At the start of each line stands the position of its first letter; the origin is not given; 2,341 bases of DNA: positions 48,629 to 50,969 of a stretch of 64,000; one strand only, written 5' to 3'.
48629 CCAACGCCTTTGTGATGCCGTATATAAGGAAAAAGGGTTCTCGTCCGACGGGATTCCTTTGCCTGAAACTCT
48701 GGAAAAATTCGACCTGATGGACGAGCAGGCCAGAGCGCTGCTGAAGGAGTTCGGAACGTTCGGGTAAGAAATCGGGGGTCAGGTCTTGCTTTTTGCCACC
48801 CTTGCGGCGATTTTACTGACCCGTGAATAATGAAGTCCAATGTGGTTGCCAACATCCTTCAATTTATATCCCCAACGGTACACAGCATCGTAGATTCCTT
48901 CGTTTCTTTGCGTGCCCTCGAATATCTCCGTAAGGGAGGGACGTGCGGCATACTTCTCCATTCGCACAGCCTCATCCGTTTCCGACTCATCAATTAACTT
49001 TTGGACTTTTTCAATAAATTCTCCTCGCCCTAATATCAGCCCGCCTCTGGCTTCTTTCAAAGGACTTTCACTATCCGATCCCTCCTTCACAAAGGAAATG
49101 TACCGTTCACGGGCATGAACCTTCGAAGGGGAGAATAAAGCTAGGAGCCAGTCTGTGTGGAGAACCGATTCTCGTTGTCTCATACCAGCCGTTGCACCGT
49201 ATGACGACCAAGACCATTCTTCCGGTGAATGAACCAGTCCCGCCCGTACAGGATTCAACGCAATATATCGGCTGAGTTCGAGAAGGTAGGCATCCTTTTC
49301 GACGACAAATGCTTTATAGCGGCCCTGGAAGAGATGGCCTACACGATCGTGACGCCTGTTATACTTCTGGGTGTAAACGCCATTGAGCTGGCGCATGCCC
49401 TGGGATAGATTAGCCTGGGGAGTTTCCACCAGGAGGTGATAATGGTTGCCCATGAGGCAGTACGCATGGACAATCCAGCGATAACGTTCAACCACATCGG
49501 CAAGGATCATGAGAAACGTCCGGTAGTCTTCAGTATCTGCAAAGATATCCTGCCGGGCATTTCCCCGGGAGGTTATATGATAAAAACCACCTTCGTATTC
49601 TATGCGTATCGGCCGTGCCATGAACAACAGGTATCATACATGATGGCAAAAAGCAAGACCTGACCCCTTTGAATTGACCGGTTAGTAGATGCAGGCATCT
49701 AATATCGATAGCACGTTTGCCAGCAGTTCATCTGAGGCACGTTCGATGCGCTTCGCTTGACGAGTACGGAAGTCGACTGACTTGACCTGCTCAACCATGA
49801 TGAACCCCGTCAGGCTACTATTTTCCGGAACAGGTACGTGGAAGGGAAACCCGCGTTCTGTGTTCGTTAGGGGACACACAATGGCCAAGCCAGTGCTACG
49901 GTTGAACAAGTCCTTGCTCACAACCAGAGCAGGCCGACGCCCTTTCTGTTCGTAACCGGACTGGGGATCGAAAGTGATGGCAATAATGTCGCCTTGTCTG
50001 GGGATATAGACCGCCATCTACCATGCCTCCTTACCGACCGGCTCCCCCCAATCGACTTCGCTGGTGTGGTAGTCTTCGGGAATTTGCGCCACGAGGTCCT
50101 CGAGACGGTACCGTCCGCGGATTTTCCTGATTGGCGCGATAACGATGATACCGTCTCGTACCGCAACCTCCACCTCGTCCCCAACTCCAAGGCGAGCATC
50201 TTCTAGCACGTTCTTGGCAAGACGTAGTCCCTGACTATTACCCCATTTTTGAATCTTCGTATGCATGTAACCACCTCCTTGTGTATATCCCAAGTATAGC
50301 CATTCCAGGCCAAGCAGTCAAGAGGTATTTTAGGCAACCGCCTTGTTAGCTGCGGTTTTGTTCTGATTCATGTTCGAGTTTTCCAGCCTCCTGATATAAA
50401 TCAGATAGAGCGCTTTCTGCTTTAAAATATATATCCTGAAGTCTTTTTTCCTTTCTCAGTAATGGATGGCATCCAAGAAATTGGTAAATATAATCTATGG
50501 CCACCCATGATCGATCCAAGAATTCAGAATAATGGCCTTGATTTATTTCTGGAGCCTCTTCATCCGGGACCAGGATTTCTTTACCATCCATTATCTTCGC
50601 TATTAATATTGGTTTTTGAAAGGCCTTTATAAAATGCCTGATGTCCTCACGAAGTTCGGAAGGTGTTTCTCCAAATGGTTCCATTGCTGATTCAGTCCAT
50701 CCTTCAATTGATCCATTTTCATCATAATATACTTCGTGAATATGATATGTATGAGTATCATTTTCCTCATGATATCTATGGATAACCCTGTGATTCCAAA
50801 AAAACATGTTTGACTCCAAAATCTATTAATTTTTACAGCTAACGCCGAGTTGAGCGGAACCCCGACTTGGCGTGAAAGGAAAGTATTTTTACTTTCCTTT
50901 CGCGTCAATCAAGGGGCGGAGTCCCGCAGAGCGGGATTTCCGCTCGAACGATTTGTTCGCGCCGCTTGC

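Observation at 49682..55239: Chromosomal integron with structurally verifiable cassette boundaries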

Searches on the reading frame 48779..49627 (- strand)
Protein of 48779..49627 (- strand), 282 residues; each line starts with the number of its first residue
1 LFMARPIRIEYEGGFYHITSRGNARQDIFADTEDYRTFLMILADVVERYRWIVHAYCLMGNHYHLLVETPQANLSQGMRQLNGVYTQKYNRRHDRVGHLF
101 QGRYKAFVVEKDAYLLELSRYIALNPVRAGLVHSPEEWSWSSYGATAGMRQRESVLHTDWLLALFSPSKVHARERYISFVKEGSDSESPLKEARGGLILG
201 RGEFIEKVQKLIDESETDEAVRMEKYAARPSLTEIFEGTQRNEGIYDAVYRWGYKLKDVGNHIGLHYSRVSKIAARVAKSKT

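Call 3: search_protein_families(library=pfam, proteins=[window:48779-49627:-], max_evalue=0.01)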
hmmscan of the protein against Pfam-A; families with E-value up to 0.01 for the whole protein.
window:48779-49627:- (282 aa): 1 family
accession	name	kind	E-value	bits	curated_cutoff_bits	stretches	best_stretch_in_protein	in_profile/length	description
PF01797.21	Y1_Tnp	-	1.9e-15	57.5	23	1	16-123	7-119/121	Transposase IS200 like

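Call 5: search_protein_families(library=ncbifam, proteins=[window:48779-49627:-], max_evalue=0.001)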
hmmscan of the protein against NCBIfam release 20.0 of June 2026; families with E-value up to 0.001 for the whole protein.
window:48779-49627:- (282 aa): 2 families
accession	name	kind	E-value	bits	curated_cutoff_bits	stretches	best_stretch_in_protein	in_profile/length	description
NF047646.1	REP_Tyr_transpos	equivalog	2.4e-25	89.1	80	1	8-141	4-146/146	REP-associated tyrosine transposase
NF033573.1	transpos_IS200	equivalog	0.00013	22.2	55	0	16-96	13-93/126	IS200/IS605 family transposase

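Call 6: search_protein_families(library=padloc, proteins=[window:48779-49627:-], max_evalue=0.001)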
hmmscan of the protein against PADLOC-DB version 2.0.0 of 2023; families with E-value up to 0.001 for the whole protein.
window:48779-49627:- (282 aa): 0 families

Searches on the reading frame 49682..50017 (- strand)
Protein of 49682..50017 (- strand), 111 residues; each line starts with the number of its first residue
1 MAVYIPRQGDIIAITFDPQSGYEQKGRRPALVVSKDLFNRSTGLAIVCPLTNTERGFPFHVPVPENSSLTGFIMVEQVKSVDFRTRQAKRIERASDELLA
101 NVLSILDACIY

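Call 3: search_protein_families(library=pfam, proteins=[window:49682-50017:-], max_evalue=0.01)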
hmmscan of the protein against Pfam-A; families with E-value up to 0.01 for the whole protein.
window:49682-50017:- (111 aa): 1 family
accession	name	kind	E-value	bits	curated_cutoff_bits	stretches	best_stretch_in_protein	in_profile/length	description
PF02452.23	PemK_toxin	-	8e-28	97.3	23.1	1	7-107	1-106/109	PemK-like, MazF-like toxin of type II toxin-antitoxin system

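Call 5: search_protein_families(library=ncbifam, proteins=[window:49682-50017:-], max_evalue=0.001)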
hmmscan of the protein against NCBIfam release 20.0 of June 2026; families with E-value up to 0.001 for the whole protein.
window:49682-50017:- (111 aa): 3 families
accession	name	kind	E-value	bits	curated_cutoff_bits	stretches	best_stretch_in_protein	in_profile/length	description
NF007386.0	PRK09907.1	equivalog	1.5e-26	92.5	120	1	2-102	3-102/111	endoribonuclease MazF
NF007320.0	PRK09812.1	equivalog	4.8e-20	71.7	129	1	8-109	9-114/116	type II toxin-antitoxin system ChpB family toxin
NF052489.1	TAtMazFAgrob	equivalog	1.6e-07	31.2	150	1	5-107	5-116/118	type II toxin-antitoxin system toxin MazF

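Call 6: search_protein_families(library=padloc, proteins=[window:49682-50017:-], max_evalue=0.001)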
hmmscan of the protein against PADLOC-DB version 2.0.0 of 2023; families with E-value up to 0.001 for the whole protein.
window:49682-50017:- (111 aa): 0 families

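Call 46: find_encoding_contigs(protein=window:49682-50017:-, flank=10000, max_places=6)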
Protein window:49682-50017:- (111 aa): 4 contigs read that carry it; 3 places shown.
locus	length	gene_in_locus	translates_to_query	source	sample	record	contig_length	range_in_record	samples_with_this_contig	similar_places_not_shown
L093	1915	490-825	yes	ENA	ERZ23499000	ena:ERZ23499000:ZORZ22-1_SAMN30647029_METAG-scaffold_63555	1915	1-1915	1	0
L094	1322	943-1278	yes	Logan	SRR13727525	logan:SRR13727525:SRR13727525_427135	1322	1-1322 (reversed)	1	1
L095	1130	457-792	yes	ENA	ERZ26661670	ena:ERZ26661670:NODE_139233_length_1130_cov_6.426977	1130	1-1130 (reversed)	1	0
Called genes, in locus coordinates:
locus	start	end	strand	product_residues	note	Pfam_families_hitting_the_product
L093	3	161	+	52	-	?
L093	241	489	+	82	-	PF04014:MazE_antitoxin (weak)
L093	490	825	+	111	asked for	PF02452:PemK_toxin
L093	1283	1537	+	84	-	PF04014:MazE_antitoxin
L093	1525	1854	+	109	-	PF02452:PemK_toxin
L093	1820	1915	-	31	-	?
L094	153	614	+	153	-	-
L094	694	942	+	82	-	PF04014:MazE_antitoxin (weak)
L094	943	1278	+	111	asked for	PF02452:PemK_toxin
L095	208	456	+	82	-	PF04014:MazE_antitoxin (weak)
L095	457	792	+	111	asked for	PF02452:PemK_toxin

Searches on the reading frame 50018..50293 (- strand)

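Call 3: search_protein_families(library=pfam, proteins=[window:50018-50293:-], max_evalue=0.01)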
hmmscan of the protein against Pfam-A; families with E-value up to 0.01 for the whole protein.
window:50018-50293:- (91 aa): 1 family
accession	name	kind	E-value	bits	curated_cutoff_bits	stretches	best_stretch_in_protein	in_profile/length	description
PF04014.23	MazE_antitoxin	-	4.3e-07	30.2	24.7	1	14-58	1-46/48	Antidote-toxin recognition MazE, bacterial antitoxin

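Call 5: search_protein_families(library=ncbifam, proteins=[window:50018-50293:-], max_evalue=0.001)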
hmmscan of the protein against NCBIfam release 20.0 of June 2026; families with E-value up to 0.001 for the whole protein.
window:50018-50293:- (91 aa): 4 families
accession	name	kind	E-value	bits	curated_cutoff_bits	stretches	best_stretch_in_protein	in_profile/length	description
NF007312.0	PRK09798.1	equivalog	8.6e-15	54.9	113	1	10-91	2-82/82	type II toxin-antitoxin system antitoxin MazE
NF008463.0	PRK11347.1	equivalog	2.8e-09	37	101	1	10-91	1-83/83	antitoxin ChpS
NF052488.1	TAtMazEAgrob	equivalog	2.3e-08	34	130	1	11-89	4-86/87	type II toxin-antitoxin system antitoxin MazE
TIGR02609.1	doc_partner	hypoth_equivalog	8.5e-06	26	55.9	1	13-53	2-43/74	putative addiction module antidote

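Call 6: search_protein_families(library=padloc, proteins=[window:50018-50293:-], max_evalue=0.001)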
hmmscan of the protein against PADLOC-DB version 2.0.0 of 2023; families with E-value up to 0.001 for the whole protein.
window:50018-50293:- (91 aa): 0 families

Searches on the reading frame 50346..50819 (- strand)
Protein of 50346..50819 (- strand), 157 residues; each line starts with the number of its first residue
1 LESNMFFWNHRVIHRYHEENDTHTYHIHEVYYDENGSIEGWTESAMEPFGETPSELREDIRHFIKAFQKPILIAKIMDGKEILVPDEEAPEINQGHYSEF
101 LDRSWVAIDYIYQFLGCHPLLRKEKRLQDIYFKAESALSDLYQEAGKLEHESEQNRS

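Call 3: search_protein_families(library=pfam, proteins=[window:50346-50819:-], max_evalue=0.01)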
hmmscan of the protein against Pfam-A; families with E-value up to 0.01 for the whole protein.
window:50346-50819:- (157 aa): 0 families

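Call 5: search_protein_families(library=ncbifam, proteins=[window:50346-50819:-], max_evalue=0.001)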
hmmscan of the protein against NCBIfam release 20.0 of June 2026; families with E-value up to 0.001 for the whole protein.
window:50346-50819:- (157 aa): 0 families

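Call 6: search_protein_families(library=padloc, proteins=[window:50346-50819:-], max_evalue=0.001)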
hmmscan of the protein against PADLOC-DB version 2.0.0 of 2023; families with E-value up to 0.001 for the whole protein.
window:50346-50819:- (157 aa): 0 families

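Call 47: find_encoding_contigs(protein=window:50346-50807:-, flank=10000, max_places=6)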
Protein window:50346-50807:- (153 aa): 2 contigs read that carry it; 1 place shown.
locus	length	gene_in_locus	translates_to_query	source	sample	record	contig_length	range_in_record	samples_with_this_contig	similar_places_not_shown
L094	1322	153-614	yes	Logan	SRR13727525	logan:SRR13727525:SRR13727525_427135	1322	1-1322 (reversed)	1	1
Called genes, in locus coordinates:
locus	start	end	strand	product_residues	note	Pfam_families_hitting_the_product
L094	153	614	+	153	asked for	-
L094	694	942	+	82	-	PF04014:MazE_antitoxin (weak)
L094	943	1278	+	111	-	PF02452:PemK_toxin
